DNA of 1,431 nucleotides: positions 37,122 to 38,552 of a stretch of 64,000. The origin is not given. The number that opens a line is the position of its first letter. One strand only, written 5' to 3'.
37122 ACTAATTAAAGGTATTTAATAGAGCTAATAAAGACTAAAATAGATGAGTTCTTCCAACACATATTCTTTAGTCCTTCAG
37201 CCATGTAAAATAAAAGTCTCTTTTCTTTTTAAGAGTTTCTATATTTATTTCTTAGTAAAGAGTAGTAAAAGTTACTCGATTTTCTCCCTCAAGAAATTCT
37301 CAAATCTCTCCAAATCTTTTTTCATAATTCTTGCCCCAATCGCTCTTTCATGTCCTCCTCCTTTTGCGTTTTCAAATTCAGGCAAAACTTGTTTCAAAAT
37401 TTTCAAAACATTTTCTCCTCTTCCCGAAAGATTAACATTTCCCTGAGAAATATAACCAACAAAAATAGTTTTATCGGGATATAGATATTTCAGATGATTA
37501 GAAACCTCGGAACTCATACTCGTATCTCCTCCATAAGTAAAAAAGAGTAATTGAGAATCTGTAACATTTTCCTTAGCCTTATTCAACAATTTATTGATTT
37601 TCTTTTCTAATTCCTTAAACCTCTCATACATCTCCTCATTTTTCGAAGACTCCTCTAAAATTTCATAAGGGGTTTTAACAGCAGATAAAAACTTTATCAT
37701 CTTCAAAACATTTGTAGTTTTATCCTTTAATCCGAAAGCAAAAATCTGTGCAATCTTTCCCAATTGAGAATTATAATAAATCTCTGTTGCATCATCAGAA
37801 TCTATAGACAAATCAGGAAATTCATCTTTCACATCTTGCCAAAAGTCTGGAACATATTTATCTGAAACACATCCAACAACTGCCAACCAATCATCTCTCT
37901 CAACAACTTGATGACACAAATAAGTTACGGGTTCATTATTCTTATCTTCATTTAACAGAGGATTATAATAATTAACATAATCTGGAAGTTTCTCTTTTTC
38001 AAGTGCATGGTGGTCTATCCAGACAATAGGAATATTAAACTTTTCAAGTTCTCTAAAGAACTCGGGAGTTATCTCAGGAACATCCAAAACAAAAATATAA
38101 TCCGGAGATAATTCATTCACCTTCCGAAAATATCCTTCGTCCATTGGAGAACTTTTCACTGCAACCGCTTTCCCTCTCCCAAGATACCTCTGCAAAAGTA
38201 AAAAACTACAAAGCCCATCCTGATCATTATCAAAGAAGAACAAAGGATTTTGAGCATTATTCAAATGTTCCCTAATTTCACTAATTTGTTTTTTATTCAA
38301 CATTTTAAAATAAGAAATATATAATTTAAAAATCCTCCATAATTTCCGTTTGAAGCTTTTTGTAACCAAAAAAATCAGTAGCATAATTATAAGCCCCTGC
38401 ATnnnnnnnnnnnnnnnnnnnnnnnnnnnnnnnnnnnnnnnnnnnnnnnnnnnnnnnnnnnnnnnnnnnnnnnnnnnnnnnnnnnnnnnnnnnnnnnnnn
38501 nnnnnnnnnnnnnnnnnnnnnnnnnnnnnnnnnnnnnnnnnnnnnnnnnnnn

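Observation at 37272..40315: Deoxyhypusine synthase operon with a compact fold-III PLP decarboxylase and a DHH phosphoesterase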

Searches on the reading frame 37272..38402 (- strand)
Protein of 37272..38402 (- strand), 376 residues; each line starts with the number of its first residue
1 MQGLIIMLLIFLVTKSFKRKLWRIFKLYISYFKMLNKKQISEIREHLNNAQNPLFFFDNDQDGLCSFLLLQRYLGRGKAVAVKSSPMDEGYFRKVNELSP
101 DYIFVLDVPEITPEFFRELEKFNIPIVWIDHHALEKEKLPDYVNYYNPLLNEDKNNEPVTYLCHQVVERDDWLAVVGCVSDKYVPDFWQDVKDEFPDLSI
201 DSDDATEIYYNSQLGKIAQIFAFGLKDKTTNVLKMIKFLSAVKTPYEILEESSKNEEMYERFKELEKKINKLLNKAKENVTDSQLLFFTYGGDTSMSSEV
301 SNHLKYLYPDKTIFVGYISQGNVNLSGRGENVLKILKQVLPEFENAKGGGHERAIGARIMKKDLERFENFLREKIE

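Call 3: search_protein_families(library=pfam, proteins=[window:37272-38402:-], max_evalue=0.01)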
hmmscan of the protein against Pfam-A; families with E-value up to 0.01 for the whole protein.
window:37272-38402:- (376 aa): 2 families
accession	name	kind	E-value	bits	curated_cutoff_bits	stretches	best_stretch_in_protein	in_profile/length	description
PF01368.27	DHH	-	8.9e-07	29.7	28.1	1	58-148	7-89/125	DHH family, N-terminal domain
PF02272.25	DHHA1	-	1.1e-06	29.4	25.9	1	290-375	11-100/102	DHHA1 domain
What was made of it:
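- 37272..38303 (-): DHH/DHHA1 phosphoesterase, 343 aa, a minimal archaeal RecJ/Cdc45-like nuclease. It is a neighbour, not part of the conserved dys-decarboxylase module. PF01368 and PF02272 (call 3).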

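Call 4: search_protein_families(library=ncbifam, proteins=[window:37272-38402:-], max_evalue=0.01)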
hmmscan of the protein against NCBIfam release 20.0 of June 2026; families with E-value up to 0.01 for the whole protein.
window:37272-38402:- (376 aa): 3 families
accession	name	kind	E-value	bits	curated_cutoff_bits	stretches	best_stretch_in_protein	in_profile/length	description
TIGR00644.1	recJ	equivalog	1.7e-12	46.4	396.9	2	27-163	30-172/546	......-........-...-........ exonuclease RecJ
NF053576.1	RecJ_archaeal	equivalog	2.9e-09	36.3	360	2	322-375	397-449/452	RecJ family nuclease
NF040701.1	RecJ_Meth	equivalog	0.00013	20.9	550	0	59-182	16-148/449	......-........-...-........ exonuclease RecJ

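Call 25: search_solved_structures(query=window:37272-38303:-, max_evalue=0.01)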
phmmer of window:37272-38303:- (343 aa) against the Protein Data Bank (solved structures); distinct sequences matched with E-value up to 0.01: 3.
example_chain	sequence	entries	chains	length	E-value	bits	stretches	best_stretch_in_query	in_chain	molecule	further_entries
5x4h_A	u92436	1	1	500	0.0028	19.9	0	7-150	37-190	Uncharacterized protein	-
7bhi_A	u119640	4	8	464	0.0045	19.2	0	10-154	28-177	Conserved protein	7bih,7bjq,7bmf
5x4i_A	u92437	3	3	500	0.0098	18.1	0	7-150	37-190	Uncharacterized protein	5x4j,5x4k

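Call 71: find_homologous_proteins(query=window:37272-38303:-, max_evalue=0.001)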
Query window:37272-38303:- (343 aa): 1448 proteins with E <= 0.001 among 3437 candidates; the best 120 are listed.
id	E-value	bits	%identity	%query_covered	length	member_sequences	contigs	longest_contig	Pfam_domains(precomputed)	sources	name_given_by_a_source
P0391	1.2e-228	776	100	100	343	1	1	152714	PF01368.28,PF02272.25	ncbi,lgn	-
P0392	5.1e-164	563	71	100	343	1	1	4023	PF01368.28,PF02272.25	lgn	-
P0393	1.6e-146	506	64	100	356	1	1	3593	PF01368.28,PF02272.25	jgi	-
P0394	1.8e-142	492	62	100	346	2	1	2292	PF01368.28,PF02272.25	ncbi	-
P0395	5.1e-141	488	62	100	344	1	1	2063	PF01368.28,PF02272.25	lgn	-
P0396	4.7e-140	484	62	99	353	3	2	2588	PF01368.28,PF02272.25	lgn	-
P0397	4.8e-140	484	59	99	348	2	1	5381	PF01368.28,PF02272.25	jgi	-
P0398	1.6e-138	479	59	100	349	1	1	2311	PF01368.28,PF02272.25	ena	-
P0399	2.3e-137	476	62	99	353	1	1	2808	PF01368.28,PF02272.25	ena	-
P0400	2.4e-137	476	60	100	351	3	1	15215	PF01368.28,PF02272.25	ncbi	-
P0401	6.3e-136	471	59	98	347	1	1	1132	PF01368.28,PF02272.25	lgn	-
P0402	1.8e-135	469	60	100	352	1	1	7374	PF01368.28,PF02272.25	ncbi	-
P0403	2.8e-135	469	57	100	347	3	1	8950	PF01368.28,PF02272.25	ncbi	-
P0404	7.2e-135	467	59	100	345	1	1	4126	PF01368.28,PF02272.25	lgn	-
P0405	1.3e-134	467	60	100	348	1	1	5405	PF01368.28,PF02272.25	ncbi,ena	ncbi:MAG: DHHA1 domain-containing protein [Nanoarchaeota archaeon]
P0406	1.4e-134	466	59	100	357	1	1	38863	PF01368.28,PF02272.25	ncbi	-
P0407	1.5e-134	466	59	100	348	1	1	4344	PF01368.28,PF02272.25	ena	-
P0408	3.3e-134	465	59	100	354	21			PF01368.28,PF02272.25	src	-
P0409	5.1e-134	465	60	100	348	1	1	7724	PF01368.28,PF02272.25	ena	-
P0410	1.3e-133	463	58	100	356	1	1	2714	PF01368.28,PF02272.25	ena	-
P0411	8.8e-133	461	61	98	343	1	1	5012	PF01368.28,PF02272.25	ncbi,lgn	-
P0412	9.8e-133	460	58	100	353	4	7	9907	PF01368.28,PF02272.25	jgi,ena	-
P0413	1.5e-132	460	58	100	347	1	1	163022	PF01368.28,PF02272.25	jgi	jgi:single-stranded DNA-specific DHH superfamily exonuclease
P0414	1.6e-132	460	58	100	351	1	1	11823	PF01368.28,PF02272.25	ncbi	-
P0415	2.5e-132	459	59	98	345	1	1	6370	PF01368.28,PF02272.25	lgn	-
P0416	7.6e-132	457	58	100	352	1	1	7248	PF01368.28,PF02272.25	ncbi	-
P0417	2.0e-131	456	58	99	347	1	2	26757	PF01368.28,PF02272.25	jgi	jgi:single-stranded DNA-specific DHH superfamily exonuclease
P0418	2.3e-131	456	58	99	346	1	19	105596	PF01368.28,PF02272.25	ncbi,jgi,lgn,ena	-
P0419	2.3e-131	456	58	100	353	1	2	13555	PF01368.28,PF02272.25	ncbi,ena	ncbi:MAG: DHH family phosphoesterase [Nanoarchaeota archaeon]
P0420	3.2e-131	455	57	99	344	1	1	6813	PF01368.28,PF02272.25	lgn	-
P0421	3.3e-131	455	59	99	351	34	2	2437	PF01368.28,PF02272.25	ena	-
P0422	4.1e-131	455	58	99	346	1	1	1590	PF01368.28,PF02272.25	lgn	-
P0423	4.9e-131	455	57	100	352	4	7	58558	PF01368.28,PF02272.25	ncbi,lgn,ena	ncbi:MAG: DHH family phosphoesterase [Nanoarchaeota archaeon]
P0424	5.4e-131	455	57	99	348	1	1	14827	PF01368.28,PF02272.25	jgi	jgi:single-stranded DNA-specific DHH superfamily exonuclease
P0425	9.5e-131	454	58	100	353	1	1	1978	PF01368.28,PF02272.25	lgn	-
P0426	1.1e-130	454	58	100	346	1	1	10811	PF01368.28,PF02272.25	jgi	jgi:single-stranded DNA-specific DHH superfamily exonuclease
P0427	1.2e-130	454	57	99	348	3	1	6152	PF01368.28,PF02272.25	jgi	-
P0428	2.0e-130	453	58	100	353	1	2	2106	PF01368.28,PF02272.25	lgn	-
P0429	2.5e-130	452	55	100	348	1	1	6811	PF01368.28,PF02272.25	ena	-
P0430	3.3e-130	452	57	99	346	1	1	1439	PF01368.28,PF02272.25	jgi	jgi:single-stranded DNA-specific DHH superfamily exonuclease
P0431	5.1e-130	451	58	99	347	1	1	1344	PF01368.28,PF02272.25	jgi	jgi:single-stranded DNA-specific DHH superfamily exonuclease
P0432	5.9e-130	451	57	100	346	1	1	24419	PF01368.28,PF02272.25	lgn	-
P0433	6.8e-130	451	57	99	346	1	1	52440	PF01368.28,PF02272.25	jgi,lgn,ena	-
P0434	1.1e-129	450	57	100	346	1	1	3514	PF01368.28,PF02272.25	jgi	jgi:single-stranded DNA-specific DHH superfamily exonuclease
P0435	1.3e-129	450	57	99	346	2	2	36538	PF01368.28,PF02272.25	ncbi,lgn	-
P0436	1.7e-129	450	57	100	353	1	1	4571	PF01368.28,PF02272.25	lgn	-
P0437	2.3e-129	449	58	98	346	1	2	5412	PF01368.28,PF02272.25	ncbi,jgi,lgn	-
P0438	4.0e-129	448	57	95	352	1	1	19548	PF01368.28,PF02272.25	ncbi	-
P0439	4.1e-129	448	57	99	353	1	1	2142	PF01368.28,PF02272.25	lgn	-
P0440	6.5e-129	448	57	100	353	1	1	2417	PF01368.28,PF02272.25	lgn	-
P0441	6.7e-129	448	58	99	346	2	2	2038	PF01368.28,PF02272.25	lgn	-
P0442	7.2e-129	448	58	100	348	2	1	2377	PF01368.28,PF02272.25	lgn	-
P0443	8.2e-129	447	55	97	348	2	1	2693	PF01368.28,PF02272.25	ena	-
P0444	8.6e-129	447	55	99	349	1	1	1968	PF01368.28,PF02272.25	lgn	-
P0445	8.8e-129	447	57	100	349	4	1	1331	PF01368.28,PF02272.25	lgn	-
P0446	8.9e-129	447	59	100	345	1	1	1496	PF01368.28,PF02272.25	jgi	jgi:single-stranded DNA-specific DHH superfamily exonuclease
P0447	9.0e-129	447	57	99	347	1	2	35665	PF01368.28,PF02272.25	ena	-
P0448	1.0e-128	447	56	99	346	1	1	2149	PF01368.28,PF02272.25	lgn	-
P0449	1.1e-128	447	56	99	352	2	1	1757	PF01368.28,PF02272.25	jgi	-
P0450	1.2e-128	447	59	98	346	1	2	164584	PF01368.28,PF02272.25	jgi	jgi:single-stranded DNA-specific DHH superfamily exonuclease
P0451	1.5e-128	447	57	99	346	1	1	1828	PF01368.28,PF02272.25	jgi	jgi:single-stranded DNA-specific DHH superfamily exonuclease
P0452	1.6e-128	447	57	100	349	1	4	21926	PF01368.28,PF02272.25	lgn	-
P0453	1.6e-128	446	58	100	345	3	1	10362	PF01368.28,PF02272.25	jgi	jgi:single-stranded DNA-specific DHH superfamily exonuclease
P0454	2.7e-128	446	56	100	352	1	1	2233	PF01368.28,PF02272.25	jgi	jgi:single-stranded DNA-specific DHH superfamily exonuclease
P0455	2.7e-128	446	56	100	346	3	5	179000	PF01368.28,PF02272.25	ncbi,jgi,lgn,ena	-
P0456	2.8e-128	446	57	100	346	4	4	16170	PF01368.28,PF02272.25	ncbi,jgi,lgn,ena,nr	ncbi:MAG TPA: DHHA1 domain-containing protein [Candidatus Pacearchaeota archaeon]|nr:DHHA1 domain-co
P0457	3.0e-128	446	57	100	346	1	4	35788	PF01368.28,PF02272.25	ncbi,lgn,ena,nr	ncbi:DHH family protein [archaeon BMS3Abin17]|nr:DHH family protein [archaeon BMS3Abin17] HDZ60623.1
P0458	3.2e-128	446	58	100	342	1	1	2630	PF01368.28,PF02272.25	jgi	-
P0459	3.3e-128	446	58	100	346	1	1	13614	PF01368.28,PF02272.25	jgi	-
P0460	5.0e-128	445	55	99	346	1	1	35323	PF01368.28,PF02272.25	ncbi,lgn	ncbi:MAG: DHHA1 domain-containing protein [Candidatus Diapherotrites archaeon]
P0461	6.2e-128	445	57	100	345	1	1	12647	PF01368.28,PF02272.25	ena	-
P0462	6.2e-128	445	57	99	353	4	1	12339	PF01368.28,PF02272.25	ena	-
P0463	6.6e-128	445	56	99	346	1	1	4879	PF01368.28,PF02272.25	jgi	jgi:single-stranded DNA-specific DHH superfamily exonuclease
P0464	6.7e-128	444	56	100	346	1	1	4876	PF01368.28,PF02272.25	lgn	-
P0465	7.3e-128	444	56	99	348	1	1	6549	PF01368.28,PF02272.25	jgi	jgi:single-stranded DNA-specific DHH superfamily exonuclease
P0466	7.5e-128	444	56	100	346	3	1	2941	PF01368.28,PF02272.25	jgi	jgi:single-stranded DNA-specific DHH superfamily exonuclease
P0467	8.0e-128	444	57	100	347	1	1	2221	PF01368.28,PF02272.25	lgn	-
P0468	8.3e-128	444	56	99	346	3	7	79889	PF01368.28,PF02272.25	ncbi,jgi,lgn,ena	-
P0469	8.3e-128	444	56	100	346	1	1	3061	PF01368.28,PF02272.25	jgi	-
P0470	8.6e-128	444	56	100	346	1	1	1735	PF01368.28,PF02272.25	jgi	jgi:single-stranded DNA-specific DHH superfamily exonuclease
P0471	9.2e-128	444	57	100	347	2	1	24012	PF01368.28,PF02272.25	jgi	-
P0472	1.1e-127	444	56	100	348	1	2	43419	PF01368.28,PF02272.25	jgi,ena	jgi:single-stranded DNA-specific DHH superfamily exonuclease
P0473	1.2e-127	444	57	98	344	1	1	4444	PF01368.28,PF02272.25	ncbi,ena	-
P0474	1.4e-127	443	56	100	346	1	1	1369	PF01368.28,PF02272.25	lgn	-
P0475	1.4e-127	443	54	100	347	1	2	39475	PF01368.28,PF02272.25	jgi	-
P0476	1.8e-127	443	57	98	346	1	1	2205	PF01368.28,PF02272.25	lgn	-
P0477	2.0e-127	443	56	99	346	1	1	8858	PF01368.28,PF02272.25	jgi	-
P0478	2.1e-127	443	57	100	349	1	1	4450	PF01368.28,PF02272.25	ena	-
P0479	2.5e-127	443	56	100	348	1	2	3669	PF01368.28,PF02272.25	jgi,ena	-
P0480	2.6e-127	443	57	100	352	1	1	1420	PF01368.28,PF02272.25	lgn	-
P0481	2.6e-127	443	56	99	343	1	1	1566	PF01368.28,PF02272.25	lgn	-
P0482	3.0e-127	442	55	100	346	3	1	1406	PF01368.28,PF02272.25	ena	-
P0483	3.3e-127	442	56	99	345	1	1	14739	PF01368.28,PF02272.25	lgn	-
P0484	3.4e-127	442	55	98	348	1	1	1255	PF01368.28,PF02272.25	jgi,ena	-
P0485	5.0e-127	442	57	100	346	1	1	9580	PF01368.28,PF02272.25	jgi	jgi:single-stranded DNA-specific DHH superfamily exonuclease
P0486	6.2e-127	441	56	99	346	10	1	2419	PF01368.28,PF02272.25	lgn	-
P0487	6.7e-127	441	56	97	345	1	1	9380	PF01368.28,PF02272.25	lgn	-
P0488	7.3e-127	441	56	100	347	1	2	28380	PF01368.28,PF02272.25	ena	-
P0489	7.5e-127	441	55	100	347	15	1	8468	PF01368.28,PF02272.25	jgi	-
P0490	7.6e-127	441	56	99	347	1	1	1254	PF01368.28,PF02272.25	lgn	-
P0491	7.6e-127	441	56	100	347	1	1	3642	PF01368.28,PF02272.25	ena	-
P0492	7.7e-127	441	56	100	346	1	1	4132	PF01368.28,PF02272.25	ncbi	-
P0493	8.2e-127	441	58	100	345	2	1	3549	PF01368.28,PF02272.25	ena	-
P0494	9.0e-127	441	55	100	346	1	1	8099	PF01368.28,PF02272.25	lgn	-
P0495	9.1e-127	441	53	100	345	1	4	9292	PF01368.28,PF02272.25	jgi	jgi:single-stranded DNA-specific DHH superfamily exonuclease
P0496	1.1e-126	440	54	100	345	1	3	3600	PF01368.28,PF02272.25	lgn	-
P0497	1.3e-126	440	57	97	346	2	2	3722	PF01368.28,PF02272.25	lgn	-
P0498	1.4e-126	440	56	100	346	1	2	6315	PF01368.28,PF02272.25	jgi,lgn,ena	-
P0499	1.5e-126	440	56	100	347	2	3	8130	PF01368.28,PF02272.25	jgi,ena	-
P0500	2.4e-126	439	54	100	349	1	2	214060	PF01368.28,PF02272.25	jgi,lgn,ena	jgi:single-stranded DNA-specific DHH superfamily exonuclease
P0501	2.4e-126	439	56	100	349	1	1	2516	PF01368.28,PF02272.25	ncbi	-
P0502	2.6e-126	439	56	100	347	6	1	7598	PF01368.28,PF02272.25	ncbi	-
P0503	2.8e-126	439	56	100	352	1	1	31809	PF01368.28,PF02272.25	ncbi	ncbi:MAG: DHHA1 domain-containing protein [archaeon]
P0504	3.0e-126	439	58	99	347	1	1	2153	PF01368.28,PF02272.25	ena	-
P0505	3.1e-126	439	58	99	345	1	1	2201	PF01368.28,PF02272.25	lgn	-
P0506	3.9e-126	439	55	100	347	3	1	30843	PF01368.28,PF02272.25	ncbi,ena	-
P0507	4.3e-126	439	55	100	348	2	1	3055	PF01368.28,PF02272.25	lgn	-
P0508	5.3e-126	438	58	98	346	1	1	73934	PF01368.28,PF02272.25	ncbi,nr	ncbi:hypothetical protein KAT80_01465 [Candidatus Pacearchaeota archaeon]|nr:hypothetical protein [C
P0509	5.4e-126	438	55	99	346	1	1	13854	PF01368.28,PF02272.25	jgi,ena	-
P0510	7.5e-126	438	55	100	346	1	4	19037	PF01368.28,PF02272.25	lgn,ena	-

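Call 77: predict_structure(alignment_id=A3)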
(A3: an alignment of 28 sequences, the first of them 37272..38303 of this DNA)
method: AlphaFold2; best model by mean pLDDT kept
length: 343 residues; sequences in the alignment: 28
mean_pLDDT: 93.1   pTM: 0.89
mean pLDDT of the five models: 93.1, 92.3, 84.0, 83.3, 83.1
residues with pLDDT >= 90: 284; 70-90: 54; 50-70: 5; < 50: 0
segments of 3 or more residues with pLDDT < 50: none
pLDDT, mean of each block of 10 residues (from residue 1): 92 97 95 97 93 87 94 93 88 91 82 77 85 96 96 96 97 97 96 88 93 96 93 96 95 95 93 96 94 96 96 92 96 96 92
secondary structure, 60 per line:
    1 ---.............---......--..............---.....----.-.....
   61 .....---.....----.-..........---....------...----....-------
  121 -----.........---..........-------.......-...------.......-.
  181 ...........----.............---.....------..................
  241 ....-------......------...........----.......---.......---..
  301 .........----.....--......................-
elements in order: H4-16 E20-25 H28-41 E45-49 H56-65 E69-73 H80-89 E93-96 E110-113 H126-134 H138-147 H155-161 H172-178 H180-191 H196-208 H212-216 H223-244 E252-257 H264-274 E279-285 E289-295 H299-309 E314-318 E321-327 H328-342
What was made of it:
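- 37272..38303 (-): AF2 pLDDT 93.1 (call 77).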
